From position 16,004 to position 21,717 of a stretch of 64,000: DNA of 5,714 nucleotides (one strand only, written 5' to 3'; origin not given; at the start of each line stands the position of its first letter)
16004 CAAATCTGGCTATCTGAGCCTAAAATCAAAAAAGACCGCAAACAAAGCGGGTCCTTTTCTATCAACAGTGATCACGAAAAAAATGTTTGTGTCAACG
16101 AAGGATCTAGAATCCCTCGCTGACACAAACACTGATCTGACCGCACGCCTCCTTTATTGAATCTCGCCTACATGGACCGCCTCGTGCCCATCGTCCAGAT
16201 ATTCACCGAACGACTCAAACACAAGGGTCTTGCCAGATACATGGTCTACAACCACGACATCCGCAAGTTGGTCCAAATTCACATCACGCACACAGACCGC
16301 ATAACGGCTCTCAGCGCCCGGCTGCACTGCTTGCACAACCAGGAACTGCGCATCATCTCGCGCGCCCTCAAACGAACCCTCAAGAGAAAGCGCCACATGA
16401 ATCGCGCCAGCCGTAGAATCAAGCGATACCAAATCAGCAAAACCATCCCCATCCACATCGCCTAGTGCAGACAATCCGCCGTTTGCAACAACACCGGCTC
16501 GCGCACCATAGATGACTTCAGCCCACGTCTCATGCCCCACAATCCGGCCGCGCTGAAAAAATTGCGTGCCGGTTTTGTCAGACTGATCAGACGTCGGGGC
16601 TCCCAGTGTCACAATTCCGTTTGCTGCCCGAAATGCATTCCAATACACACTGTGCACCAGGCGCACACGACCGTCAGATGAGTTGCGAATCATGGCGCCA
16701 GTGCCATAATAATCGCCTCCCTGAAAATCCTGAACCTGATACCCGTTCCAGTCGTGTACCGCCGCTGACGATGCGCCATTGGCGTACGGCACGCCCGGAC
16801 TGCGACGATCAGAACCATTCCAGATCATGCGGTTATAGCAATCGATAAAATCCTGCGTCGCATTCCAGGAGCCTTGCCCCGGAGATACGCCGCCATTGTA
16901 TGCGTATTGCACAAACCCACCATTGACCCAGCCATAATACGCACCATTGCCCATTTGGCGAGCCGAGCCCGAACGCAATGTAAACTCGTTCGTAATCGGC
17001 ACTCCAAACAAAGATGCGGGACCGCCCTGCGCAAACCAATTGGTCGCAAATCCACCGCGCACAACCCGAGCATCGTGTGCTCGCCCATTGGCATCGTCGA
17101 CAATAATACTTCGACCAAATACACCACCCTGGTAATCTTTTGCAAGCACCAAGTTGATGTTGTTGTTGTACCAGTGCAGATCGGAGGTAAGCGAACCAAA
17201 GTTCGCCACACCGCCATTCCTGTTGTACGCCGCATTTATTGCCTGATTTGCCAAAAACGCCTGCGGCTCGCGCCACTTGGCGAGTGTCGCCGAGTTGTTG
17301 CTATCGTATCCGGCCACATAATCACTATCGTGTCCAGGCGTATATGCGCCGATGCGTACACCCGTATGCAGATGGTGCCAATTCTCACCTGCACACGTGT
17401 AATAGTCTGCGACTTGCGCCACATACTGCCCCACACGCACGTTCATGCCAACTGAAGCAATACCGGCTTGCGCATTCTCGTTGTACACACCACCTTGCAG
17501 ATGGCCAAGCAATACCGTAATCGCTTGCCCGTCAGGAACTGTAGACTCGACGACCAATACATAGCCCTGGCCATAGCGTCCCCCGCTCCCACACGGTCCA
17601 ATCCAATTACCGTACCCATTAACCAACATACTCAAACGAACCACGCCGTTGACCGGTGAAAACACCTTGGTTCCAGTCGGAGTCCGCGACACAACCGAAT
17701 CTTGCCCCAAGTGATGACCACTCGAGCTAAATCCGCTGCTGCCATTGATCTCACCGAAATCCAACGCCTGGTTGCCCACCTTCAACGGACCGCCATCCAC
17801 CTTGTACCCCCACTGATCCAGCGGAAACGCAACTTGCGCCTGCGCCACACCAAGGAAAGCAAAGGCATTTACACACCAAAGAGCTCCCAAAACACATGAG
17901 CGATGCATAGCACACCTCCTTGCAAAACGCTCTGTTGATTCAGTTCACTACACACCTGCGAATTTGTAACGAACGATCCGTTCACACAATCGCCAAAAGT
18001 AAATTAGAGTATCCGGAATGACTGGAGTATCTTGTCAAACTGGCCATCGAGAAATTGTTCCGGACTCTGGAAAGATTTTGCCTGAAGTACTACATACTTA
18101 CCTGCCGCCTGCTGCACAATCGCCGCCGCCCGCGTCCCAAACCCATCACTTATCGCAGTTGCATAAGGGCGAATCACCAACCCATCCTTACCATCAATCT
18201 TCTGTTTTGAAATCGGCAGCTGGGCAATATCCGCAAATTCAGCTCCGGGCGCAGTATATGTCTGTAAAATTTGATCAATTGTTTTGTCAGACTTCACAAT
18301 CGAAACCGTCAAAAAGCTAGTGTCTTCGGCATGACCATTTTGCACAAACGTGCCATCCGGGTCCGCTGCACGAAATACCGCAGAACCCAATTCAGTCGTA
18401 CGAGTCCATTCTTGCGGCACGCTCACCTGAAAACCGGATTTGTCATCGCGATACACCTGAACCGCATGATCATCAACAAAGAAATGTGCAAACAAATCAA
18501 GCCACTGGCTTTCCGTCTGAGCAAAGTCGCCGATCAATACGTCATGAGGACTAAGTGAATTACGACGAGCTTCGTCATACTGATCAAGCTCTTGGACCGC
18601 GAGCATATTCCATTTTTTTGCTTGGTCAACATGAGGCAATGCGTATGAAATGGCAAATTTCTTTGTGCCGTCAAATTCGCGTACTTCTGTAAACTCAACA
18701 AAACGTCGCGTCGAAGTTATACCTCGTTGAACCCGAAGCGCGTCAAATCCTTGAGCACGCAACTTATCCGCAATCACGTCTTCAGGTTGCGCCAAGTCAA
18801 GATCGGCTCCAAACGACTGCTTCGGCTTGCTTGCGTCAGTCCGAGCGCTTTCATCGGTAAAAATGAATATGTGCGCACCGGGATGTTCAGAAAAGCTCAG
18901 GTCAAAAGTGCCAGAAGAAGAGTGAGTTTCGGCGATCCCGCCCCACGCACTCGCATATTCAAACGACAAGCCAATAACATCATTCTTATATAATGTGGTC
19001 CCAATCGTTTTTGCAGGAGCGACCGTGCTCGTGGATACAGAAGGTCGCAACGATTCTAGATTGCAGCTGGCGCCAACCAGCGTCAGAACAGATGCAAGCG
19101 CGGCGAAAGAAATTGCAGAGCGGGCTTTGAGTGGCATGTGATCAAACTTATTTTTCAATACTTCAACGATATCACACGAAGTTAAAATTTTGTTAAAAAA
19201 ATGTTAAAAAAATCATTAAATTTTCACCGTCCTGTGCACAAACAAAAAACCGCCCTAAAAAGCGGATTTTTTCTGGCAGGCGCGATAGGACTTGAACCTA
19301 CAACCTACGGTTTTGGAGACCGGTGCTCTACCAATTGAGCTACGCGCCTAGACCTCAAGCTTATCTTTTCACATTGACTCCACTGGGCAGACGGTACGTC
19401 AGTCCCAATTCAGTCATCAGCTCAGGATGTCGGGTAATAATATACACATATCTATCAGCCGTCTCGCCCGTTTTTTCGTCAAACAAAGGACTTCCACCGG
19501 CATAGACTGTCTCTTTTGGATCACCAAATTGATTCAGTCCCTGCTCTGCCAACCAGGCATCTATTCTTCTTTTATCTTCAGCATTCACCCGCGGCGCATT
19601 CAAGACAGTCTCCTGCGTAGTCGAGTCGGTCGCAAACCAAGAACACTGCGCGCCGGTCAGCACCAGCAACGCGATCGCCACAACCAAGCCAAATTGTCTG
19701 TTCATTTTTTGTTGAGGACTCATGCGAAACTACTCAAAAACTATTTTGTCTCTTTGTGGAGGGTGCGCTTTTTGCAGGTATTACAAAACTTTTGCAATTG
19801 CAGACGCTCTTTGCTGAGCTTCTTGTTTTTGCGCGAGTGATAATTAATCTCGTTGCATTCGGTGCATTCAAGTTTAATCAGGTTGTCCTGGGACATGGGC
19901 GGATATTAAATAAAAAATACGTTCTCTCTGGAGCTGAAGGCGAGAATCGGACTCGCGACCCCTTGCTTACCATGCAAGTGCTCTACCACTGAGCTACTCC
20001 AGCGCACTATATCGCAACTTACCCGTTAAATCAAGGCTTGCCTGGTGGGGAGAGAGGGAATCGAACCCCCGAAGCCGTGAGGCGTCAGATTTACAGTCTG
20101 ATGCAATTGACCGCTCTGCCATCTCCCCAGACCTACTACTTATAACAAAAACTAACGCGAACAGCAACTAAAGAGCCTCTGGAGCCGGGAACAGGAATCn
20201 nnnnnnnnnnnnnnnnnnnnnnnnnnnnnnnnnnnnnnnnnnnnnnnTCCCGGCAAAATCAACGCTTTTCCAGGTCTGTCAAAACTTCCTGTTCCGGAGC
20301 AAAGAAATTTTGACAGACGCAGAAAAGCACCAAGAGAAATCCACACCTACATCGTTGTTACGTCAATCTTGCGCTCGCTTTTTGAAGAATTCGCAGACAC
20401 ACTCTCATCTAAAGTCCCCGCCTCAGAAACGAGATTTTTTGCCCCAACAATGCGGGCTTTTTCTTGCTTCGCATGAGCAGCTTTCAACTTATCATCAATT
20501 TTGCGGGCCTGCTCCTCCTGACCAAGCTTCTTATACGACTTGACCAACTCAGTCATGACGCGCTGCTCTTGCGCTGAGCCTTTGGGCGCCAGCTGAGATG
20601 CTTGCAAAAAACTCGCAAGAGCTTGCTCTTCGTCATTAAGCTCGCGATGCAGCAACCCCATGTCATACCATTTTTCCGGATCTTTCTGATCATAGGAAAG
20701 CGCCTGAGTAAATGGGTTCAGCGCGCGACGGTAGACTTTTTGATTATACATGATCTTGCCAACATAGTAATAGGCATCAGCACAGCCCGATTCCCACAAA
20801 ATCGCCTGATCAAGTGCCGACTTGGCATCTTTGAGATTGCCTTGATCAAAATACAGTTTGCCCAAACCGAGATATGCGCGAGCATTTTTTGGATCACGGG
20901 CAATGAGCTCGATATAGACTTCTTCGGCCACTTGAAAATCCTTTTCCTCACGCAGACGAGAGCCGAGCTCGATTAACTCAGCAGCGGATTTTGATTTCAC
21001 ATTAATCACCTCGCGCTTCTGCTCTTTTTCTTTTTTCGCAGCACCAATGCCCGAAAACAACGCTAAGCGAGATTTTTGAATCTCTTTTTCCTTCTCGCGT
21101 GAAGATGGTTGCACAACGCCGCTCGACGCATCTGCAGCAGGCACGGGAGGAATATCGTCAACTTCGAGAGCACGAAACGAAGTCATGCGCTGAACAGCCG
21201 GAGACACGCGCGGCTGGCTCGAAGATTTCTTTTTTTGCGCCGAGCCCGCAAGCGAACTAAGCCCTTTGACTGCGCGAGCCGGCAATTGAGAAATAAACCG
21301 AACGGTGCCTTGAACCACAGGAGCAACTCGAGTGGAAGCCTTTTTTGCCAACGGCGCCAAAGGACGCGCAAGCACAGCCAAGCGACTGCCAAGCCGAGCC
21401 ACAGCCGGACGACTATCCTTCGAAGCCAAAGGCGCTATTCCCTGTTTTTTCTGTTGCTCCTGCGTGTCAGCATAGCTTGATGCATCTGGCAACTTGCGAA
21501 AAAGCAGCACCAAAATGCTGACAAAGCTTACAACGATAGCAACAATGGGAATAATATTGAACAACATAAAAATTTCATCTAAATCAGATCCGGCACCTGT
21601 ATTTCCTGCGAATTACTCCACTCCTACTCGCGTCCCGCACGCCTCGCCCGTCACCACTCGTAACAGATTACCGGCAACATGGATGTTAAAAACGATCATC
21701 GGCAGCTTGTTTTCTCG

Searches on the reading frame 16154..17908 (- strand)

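Call 46: search_protein_families(library=pfam, proteins=[window:16154-17908:-], max_evalue=0.001)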
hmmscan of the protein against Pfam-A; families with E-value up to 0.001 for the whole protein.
window:16154-17908:- (584 aa): 1 family
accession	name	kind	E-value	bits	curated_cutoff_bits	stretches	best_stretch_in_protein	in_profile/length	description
PF13517.12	FG-GAP_3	-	7.6e-05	23.7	26.9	1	484-553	1-61/61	FG-GAP-like repeat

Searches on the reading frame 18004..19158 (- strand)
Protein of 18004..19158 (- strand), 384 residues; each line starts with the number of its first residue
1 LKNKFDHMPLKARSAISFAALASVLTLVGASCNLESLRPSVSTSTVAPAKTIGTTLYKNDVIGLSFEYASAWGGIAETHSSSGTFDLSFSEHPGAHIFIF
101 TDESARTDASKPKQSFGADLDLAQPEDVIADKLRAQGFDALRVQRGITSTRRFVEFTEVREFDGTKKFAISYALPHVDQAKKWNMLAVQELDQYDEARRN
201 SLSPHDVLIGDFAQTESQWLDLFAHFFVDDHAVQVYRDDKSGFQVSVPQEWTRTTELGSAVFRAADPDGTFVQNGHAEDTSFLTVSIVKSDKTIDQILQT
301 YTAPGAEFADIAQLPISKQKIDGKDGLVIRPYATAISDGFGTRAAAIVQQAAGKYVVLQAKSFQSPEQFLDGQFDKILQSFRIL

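Call 46: search_protein_families(library=pfam, proteins=[window:18004-19158:-], max_evalue=0.001)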
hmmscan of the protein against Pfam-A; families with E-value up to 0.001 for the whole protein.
window:18004-19158:- (384 aa): 2 families
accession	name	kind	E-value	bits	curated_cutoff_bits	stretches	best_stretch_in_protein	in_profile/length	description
PF18933.6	PsbP_2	-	2.4e-06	28.1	27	0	232-383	43-184/184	PsbP-like protein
PF01789.22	PsbP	-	0.00092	19.7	23.5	0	233-296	3-59/155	PsbP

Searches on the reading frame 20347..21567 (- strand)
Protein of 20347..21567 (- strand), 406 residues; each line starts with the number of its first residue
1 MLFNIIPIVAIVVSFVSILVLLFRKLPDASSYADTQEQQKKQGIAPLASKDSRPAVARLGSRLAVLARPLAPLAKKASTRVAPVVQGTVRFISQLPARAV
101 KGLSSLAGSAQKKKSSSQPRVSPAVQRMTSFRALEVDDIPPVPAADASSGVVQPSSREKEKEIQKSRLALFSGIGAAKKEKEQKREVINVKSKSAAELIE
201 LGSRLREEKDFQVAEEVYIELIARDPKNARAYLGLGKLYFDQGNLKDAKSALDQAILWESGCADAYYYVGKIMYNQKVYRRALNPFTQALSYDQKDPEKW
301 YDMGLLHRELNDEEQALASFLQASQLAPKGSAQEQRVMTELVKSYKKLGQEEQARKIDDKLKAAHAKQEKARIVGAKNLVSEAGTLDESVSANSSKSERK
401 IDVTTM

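Call 46: search_protein_families(library=pfam, proteins=[window:20347-21567:-], max_evalue=0.001)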
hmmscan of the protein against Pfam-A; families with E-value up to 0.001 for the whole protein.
window:20347-21567:- (406 aa): 14 families
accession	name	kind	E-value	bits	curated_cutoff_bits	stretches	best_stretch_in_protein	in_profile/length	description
PF14559.12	TPR_19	-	3.4e-15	56.5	25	1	205-264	1-60/68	Tetratricopeptide repeat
PF07719.23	TPR_2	-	8.7e-14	50.9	27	0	229-256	1-28/34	Tetratricopeptide repeat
PF13432.12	TPR_16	-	2e-12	47.8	32.7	1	201-255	3-57/65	Tetratricopeptide repeat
PF13181.12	TPR_8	-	8.1e-12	44.7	25.7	1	229-259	1-31/34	Tetratricopeptide repeat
PF13414.12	TPR_11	-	8.2e-11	41.9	26.8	1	202-243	1-42/42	TPR repeat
PF13371.12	TPR_9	-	1.4e-09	38.2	35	1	272-335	4-65/73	Tetratricopeptide repeat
PF13431.12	TPR_17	-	1.9e-08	34.3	24.4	1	218-249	2-33/34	Tetratricopeptide repeat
PF23914.1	TPR_CcmH_CycH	-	2.9e-08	34.1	42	1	288-363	41-115/158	Cytochrome c-type biogenesis protein H TPR domain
PF13428.12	TPR_14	-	2e-07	31.4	23.5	0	196-238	2-44/44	Tetratricopeptide repeat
PF13174.12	TPR_6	-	2.9e-07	31.1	26.3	0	231-256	2-27/33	Tetratricopeptide repeat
PF00515.34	TPR_1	-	6.9e-07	29.3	27.8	0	229-256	1-28/34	Tetratricopeptide repeat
PF13424.12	TPR_12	-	2.8e-06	27.9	30.1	0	203-256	11-72/77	Tetratricopeptide repeat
PF25063.1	ARM_TT21_C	-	8.1e-05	23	35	1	229-295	95-161/209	Tetratricopeptide repeat protein 21 C-terminal ARM domain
PF12895.13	ANAPC3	-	0.00079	20.1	27.2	0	217-283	11-76/82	Anaphase-promoting complex, cyclosome, subunit 3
